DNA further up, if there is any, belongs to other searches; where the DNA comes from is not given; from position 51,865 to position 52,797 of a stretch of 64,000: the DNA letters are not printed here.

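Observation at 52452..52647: rpmH (L34) is completely nested, out of frame, inside the 5' part of rnpA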

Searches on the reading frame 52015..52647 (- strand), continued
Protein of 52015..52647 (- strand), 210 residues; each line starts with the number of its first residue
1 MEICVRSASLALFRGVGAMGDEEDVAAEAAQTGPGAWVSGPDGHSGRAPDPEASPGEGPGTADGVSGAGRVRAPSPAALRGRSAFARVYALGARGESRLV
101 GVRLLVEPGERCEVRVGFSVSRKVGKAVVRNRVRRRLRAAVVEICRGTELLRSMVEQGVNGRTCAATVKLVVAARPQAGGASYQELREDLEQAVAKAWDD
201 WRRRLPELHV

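Call 23: find_encoding_contigs(protein=P0009, flank=3000, max_places=2)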
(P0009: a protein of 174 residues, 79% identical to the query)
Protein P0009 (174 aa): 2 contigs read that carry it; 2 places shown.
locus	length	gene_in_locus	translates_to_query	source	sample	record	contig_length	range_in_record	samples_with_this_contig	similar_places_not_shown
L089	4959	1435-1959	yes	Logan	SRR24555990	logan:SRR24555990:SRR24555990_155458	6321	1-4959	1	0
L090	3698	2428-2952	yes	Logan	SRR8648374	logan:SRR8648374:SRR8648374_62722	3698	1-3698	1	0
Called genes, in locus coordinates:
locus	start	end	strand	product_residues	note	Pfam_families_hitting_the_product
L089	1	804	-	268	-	?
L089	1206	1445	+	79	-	-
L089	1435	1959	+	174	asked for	PF00825:Ribonuclease_P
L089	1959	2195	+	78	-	PF01809:YidD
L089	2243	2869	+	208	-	PF02096:60KD_IMP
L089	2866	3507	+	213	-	PF14804:Jag_N, PF13083:KH_KhpA-B, PF01424:R3H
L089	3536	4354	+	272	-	PF02527:GidB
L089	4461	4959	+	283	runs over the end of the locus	PF02195:ParB_N, PF17762:HTH_ParB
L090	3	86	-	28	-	?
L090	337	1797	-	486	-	PF11638:DnaA_N, PF00308:Bac_DnaA, PF01695:IstB_IS21 (weak), PF03969:AFG1_ATPase (faint), PF08299:Bac_DnaA_C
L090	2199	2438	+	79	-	-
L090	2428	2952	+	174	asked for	PF00825:Ribonuclease_P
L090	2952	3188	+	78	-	PF01809:YidD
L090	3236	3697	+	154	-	?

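Call 36: find_related_loci(query=window:52015-52593:-, collection=metagenome_contigs, flank=1500)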
Query window:52015-52593:- (192 aa) in metagenome_contigs; peptide patterns used: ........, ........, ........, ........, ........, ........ (x = any residue, [..] = any of these).
600 stretches matched a pattern (row limit reached: there are more); 1 encode a relative of the query (tblastn E <= 1e-3); 1 distinct loci.
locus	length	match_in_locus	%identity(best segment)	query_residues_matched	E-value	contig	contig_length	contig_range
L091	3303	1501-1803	34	53-171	4e-12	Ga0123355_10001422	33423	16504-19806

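Call 38: find_homologous_proteins(query=A3, max_evalue=1e-8)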
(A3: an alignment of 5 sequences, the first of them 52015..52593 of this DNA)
Query A3 (5 sequences) (192 aa, profile of the alignment): 5239 proteins with E <= 1e-8 among 8000 candidates; the best 120 are listed.
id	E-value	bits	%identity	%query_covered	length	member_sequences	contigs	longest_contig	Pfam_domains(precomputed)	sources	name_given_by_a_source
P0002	3.6e-84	299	64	100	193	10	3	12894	PF00825.25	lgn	-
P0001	9.0e-78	278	99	97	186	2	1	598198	PF00825.25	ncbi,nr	ncbi:MAG: ribonuclease P protein component [Limnochordales bacterium]|nr:ribonuclease P protein comp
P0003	9.0e-73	262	42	93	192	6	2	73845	PF00825.25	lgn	-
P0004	8.8e-71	256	44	93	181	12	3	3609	PF00825.25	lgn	-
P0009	9.0e-69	249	79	15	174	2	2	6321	PF00825.25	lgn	-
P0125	4.3e-60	221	44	83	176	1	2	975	PF00825.25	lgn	-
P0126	9.4e-58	213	41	82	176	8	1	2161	PF00825.25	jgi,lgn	-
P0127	2.0e-35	140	46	44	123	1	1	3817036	PF00825.25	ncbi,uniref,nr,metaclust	ncbi:ribonuclease P protein component [Limnochorda pilosa]|uniref:Ribonuclease P protein component n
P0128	5.6e-33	132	40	92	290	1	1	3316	PF00825.25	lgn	-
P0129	7.5e-30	122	30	93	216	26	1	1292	PF00825.25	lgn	-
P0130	3.0e-29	120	39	93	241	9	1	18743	PF00825.25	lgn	-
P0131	6.9e-29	119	34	92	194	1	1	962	PF00825.25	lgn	-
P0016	1.0e-28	118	31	92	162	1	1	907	PF00825.25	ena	-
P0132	1.2e-27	115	40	56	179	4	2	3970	PF00825.25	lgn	-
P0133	4.1e-27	113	45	62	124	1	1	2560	PF00825.25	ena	-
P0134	5.3e-27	113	32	57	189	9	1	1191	PF00825.25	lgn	-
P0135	9.9e-27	112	39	59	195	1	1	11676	PF00825.25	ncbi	-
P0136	4.2e-26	110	31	92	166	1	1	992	PF00825.25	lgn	-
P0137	8.9e-26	109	33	57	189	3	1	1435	PF00825.25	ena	-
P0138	1.0e-25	109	49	38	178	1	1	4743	PF00825.25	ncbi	-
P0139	2.3e-25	107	33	89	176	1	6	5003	PF00825.25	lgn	-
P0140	2.4e-25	107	33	57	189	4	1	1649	PF00825.25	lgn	-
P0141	4.0e-25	107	37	78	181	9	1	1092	PF00825.25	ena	-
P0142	6.7e-25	106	31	91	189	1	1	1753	PF00825.25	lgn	-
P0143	8.5e-25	106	34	91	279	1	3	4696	PF00825.25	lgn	-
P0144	1.2e-24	105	42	41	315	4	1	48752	PF00825.25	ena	-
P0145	1.3e-24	105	35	89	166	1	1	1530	PF00825.25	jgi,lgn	-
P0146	1.5e-24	105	36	96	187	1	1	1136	PF00825.25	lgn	-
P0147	1.5e-24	105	45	43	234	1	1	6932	PF00825.25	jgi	jgi:ribonuclease P protein component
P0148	2.5e-24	104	30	85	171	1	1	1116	PF00825.25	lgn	-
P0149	2.9e-24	104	35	93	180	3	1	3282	PF00825.25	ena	-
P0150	4.6e-24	103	31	91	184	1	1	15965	PF00825.25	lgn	-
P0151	5.1e-24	103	31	92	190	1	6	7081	PF00825.25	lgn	-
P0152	6.3e-24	103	35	58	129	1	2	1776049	PF00825.25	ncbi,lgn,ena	-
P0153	7.3e-24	103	40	65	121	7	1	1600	PF00825.25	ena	-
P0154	8.6e-24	102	-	-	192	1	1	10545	PF00825.25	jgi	jgi:ribonuclease P protein component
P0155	1.0e-23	102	33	56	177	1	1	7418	PF00825.25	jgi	jgi:ribonuclease P protein component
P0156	1.2e-23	102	43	50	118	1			PF00825.25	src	-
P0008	1.3e-23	102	38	63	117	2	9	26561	PF00825.25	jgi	-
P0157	1.5e-23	101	39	63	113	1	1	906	PF00825.25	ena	-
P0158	1.5e-23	101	45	62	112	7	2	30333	PF00825.25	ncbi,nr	ncbi:MAG TPA: ribonuclease P protein component [Trueperaceae bacterium]|nr:ribonuclease P protein co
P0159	1.8e-23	101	33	92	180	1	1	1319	PF00825.25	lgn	-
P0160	1.8e-23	101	38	65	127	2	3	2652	PF00825.25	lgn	-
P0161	1.8e-23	101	31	92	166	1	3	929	PF00825.25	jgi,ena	-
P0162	2.0e-23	101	31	52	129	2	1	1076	PF00825.25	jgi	jgi:ribonuclease P protein component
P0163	2.3e-23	101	45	61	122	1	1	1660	PF00825.25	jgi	jgi:ribonuclease P protein component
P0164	2.4e-23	101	28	95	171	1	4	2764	PF00825.25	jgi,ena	-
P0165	3.0e-23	100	41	56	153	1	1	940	PF00825.25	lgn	-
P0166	3.3e-23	100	46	63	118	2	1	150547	PF00825.25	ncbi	ncbi:MAG: ribonuclease P protein component [Trueperaceae bacterium]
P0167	3.6e-23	100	34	91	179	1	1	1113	PF00825.25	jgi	jgi:ribonuclease P protein component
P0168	4.1e-23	100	33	91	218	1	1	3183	PF00825.25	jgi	jgi:ribonuclease P protein component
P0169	4.4e-23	100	31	92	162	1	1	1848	PF00825.25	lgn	-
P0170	4.5e-23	100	37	64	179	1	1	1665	PF00825.25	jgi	-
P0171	5.9e-23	100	38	92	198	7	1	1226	PF00825.25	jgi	-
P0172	6.1e-23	99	46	63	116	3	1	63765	PF00825.25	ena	-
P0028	6.8e-23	99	42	64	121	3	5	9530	PF00825.25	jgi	jgi:ribonuclease P protein component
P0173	6.9e-23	99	33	92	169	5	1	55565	PF05729.19,PF00825.25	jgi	-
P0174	7.1e-23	99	39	58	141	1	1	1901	PF00825.25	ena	-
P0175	9.8e-23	99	36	58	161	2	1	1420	PF00825.25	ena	-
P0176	9.9e-23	99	42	59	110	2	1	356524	PF00825.25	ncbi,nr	ncbi:MAG: ribonuclease P protein component [Limnochordaceae bacterium]|nr:ribonuclease P protein com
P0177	1.0e-22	99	42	64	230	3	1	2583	PF00825.25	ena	-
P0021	1.1e-22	99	36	92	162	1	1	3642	PF00825.25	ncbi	-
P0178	1.1e-22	99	45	43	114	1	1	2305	PF00825.25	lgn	-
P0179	1.2e-22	99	45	62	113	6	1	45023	PF00825.25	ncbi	ncbi:MAG: ribonuclease P protein component [Trueperaceae bacterium]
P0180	1.2e-22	99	49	39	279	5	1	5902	PF00825.25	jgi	-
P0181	1.3e-22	98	-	-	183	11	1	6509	PF00825.25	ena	-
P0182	1.4e-22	98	35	76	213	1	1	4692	PF00825.25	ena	-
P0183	1.8e-22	98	35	92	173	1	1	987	PF00825.25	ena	-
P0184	1.8e-22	98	37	82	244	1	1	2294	PF00825.25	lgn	-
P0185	1.9e-22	98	45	65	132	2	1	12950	PF00825.25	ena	-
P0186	1.9e-22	98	29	66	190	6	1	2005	PF00825.25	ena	-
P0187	2.0e-22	98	38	53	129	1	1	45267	PF00825.25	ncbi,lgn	-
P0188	2.0e-22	98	71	13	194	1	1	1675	PF00825.25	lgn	-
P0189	2.0e-22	98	36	63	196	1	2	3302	PF00825.25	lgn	-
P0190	2.2e-22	98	42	59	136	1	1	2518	PF00825.25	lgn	-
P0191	2.2e-22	98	39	63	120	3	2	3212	PF00825.25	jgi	jgi:ribonuclease P protein component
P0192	2.3e-22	98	41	64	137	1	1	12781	PF00825.25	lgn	-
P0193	2.6e-22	97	44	40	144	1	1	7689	PF00825.25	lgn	-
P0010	3.3e-22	97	39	65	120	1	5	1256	PF00825.25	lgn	-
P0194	3.4e-22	97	33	96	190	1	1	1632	PF00825.25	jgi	jgi:ribonuclease P protein component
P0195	4.2e-22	97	37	81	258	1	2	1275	PF00825.25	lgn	-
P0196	4.2e-22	97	36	64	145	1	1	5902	PF00825.25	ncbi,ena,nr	ncbi:MAG TPA: ribonuclease P protein component [Ktedonobacterales bacterium]|nr:ribonuclease P prote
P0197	4.3e-22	97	39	62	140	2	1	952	PF00825.25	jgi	jgi:ribonuclease P protein component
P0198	4.5e-22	97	36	92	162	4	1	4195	PF00825.25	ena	-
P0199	4.8e-22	97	39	63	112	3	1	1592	PF00825.25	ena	-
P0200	4.9e-22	97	33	88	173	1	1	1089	PF00825.25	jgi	-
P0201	5.0e-22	97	42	66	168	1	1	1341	PF00825.25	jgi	jgi:ribonuclease P protein component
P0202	5.2e-22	96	33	92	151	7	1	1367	PF00825.25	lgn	-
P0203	5.9e-22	96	32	78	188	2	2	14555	PF00825.25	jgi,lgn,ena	-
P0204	5.9e-22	96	42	58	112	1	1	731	PF00825.25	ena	-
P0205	6.2e-22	96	24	92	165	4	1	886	PF00825.25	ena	-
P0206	8.8e-22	96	38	59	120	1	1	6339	PF00825.25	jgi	jgi:ribonuclease P protein component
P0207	1.0e-21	96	-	-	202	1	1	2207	PF00825.25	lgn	-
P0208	1.4e-21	95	37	63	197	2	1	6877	PF00825.25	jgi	jgi:ribonuclease P protein component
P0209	1.5e-21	95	42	58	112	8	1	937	PF00825.25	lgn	-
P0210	1.6e-21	95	39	46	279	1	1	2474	PF00825.25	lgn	-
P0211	1.6e-21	95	39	63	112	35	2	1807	PF00825.25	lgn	-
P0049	1.6e-21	95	36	60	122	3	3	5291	PF00825.25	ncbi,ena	-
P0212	1.9e-21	95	34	63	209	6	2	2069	PF00825.25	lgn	-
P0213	1.9e-21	95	29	66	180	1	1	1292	PF00825.25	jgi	jgi:ribonuclease P protein component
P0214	2.0e-21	95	40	69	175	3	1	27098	PF00825.25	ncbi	-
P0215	2.0e-21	95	38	62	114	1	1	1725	PF00825.25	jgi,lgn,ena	-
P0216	2.0e-21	95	34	59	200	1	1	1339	PF00825.25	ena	-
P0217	2.1e-21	94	42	60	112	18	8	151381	PF00825.25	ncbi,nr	ncbi:MAG: ribonuclease P protein component [Armatimonadota bacterium]|nr:ribonuclease P protein comp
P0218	2.1e-21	94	25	66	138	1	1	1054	PF00825.25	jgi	-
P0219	2.2e-21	94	39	65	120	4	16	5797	PF00825.25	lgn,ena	-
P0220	2.4e-21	94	34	90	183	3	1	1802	PF00825.25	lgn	-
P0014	2.5e-21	94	39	55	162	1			PF00825.25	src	-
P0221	2.9e-21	94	36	65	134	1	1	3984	PF00825.25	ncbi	ncbi:MAG TPA: ribonuclease P protein component [Trueperaceae bacterium]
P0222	2.9e-21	94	35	92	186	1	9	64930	PF00825.25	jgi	jgi:ribonuclease P protein component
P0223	3.2e-21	94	37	57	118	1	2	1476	PF00825.25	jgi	jgi:ribonuclease P protein component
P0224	3.2e-21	94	35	61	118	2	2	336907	PF00825.25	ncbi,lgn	ncbi:MAG TPA: ribonuclease P protein component [Trueperaceae bacterium]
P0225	3.3e-21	94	42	62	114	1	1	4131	PF00825.25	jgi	jgi:ribonuclease P protein component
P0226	3.5e-21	94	30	95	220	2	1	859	PF00825.25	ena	-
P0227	3.6e-21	94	38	61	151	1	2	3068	PF00825.25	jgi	jgi:ribonuclease P protein component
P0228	3.6e-21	94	33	72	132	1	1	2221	PF00825.25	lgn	-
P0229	3.8e-21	94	41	56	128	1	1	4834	PF00825.25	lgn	-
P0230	4.0e-21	94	34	91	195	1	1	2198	PF00825.25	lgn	-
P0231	4.2e-21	93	39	44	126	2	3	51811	PF00825.25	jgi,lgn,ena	-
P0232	4.4e-21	93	38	58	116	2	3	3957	PF00825.25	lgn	-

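Call 43: find_encoding_contigs(protein=P0203, flank=2500, max_places=1)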
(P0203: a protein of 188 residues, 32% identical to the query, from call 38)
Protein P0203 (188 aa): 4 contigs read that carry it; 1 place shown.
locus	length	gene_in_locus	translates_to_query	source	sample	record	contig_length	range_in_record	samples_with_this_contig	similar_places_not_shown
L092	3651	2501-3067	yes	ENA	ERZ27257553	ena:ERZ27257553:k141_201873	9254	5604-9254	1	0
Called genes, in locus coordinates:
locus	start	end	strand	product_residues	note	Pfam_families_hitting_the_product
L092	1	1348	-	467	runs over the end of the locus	PF10396:TrmE_N, PF12631:MnmE_helical, PF00350:Dynamin_N (faint), PF01926:MMR_HSR1, PF02421:FeoB_N (faint)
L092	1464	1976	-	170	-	PF10097:DUF2335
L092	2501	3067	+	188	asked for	PF00825:Ribonuclease_P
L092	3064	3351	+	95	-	PF01809:YidD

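Call 44: find_encoding_contigs(protein=P0222, flank=2500, max_places=1)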
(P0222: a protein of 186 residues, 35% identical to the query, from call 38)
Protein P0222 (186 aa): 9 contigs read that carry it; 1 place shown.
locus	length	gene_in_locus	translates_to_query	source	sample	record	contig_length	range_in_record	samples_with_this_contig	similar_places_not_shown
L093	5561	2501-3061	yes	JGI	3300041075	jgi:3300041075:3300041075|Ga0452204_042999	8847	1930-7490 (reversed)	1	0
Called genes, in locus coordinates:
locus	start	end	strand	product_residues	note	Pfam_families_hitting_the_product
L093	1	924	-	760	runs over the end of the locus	?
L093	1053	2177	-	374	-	PF00712:DNA_pol3_beta, PF02767:DNA_pol3_beta_2, PF02768:DNA_pol3_beta_3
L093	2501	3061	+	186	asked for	PF00825:Ribonuclease_P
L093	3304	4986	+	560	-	PF14849:YidC_periplas, PF02096:60KD_IMP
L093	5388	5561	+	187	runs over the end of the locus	PF01424:R3H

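Call 45: find_encoding_contigs(protein=P0183, flank=2500, max_places=1)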
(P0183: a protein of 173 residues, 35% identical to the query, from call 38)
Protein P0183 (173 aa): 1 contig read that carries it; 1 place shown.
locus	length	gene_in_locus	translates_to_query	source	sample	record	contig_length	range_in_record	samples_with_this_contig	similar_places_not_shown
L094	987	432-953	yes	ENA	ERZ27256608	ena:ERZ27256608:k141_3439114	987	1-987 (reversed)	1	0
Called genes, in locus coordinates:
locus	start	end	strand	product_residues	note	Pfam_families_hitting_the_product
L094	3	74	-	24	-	?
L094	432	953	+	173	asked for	PF00825:Ribonuclease_P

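Call 46: find_encoding_contigs(protein=P0136, flank=1500, max_places=1)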
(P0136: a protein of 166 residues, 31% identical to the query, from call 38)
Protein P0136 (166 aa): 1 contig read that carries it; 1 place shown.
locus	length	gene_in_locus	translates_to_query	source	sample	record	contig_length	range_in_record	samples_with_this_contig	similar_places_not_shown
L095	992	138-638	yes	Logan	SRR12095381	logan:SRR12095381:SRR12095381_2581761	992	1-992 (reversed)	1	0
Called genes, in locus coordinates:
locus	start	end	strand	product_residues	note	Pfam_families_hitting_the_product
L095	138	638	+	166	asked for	PF00825:Ribonuclease_P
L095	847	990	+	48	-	?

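Call 47: find_encoding_contigs(protein=P0130, flank=2500, max_places=1)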
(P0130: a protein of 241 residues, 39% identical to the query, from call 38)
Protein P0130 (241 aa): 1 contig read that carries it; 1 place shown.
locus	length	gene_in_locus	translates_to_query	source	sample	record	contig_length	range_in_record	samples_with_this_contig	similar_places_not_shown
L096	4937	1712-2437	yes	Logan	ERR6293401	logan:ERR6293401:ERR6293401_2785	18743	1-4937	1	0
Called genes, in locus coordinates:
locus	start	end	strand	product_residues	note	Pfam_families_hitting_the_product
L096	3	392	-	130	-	?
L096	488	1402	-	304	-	PF02518:HATPase_c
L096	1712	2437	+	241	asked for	PF00825:Ribonuclease_P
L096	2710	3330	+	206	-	PF02096:60KD_IMP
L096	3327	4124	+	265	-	PF14804:Jag_N, PF13083:KH_KhpA-B, PF01424:R3H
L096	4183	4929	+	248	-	PF02527:GidB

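Call 48: find_encoding_contigs(protein=P0150, flank=2500, max_places=1)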
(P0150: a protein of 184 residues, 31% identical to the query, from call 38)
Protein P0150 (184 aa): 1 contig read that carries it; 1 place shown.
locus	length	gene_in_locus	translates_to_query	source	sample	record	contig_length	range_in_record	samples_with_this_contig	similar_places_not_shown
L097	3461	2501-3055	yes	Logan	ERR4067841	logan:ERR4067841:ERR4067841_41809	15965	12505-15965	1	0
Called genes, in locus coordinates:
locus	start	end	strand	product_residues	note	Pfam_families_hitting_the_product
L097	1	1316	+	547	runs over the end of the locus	PF02690:Na_Pi_cotrans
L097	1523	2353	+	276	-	PF04199:Cyclase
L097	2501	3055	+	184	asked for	PF00825:Ribonuclease_P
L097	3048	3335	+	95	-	PF01809:YidD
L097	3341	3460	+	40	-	?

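Call 50: find_encoding_contigs(protein=P0127, flank=2500, max_places=1)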
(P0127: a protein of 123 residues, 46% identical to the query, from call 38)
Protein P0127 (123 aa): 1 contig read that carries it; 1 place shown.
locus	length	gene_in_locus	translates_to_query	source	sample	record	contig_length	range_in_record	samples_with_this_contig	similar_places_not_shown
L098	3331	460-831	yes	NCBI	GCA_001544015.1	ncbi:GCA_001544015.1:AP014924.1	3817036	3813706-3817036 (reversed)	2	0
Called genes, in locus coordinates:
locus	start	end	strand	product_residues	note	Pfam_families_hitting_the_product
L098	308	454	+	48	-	PF00468:Ribosomal_L34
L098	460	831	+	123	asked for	PF00825:Ribonuclease_P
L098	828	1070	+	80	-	PF01809:YidD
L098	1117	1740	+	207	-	PF02096:60KD_IMP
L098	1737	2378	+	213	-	PF14804:Jag_N, PF13083:KH_KhpA-B, PF01424:R3H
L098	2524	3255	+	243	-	PF02527:GidB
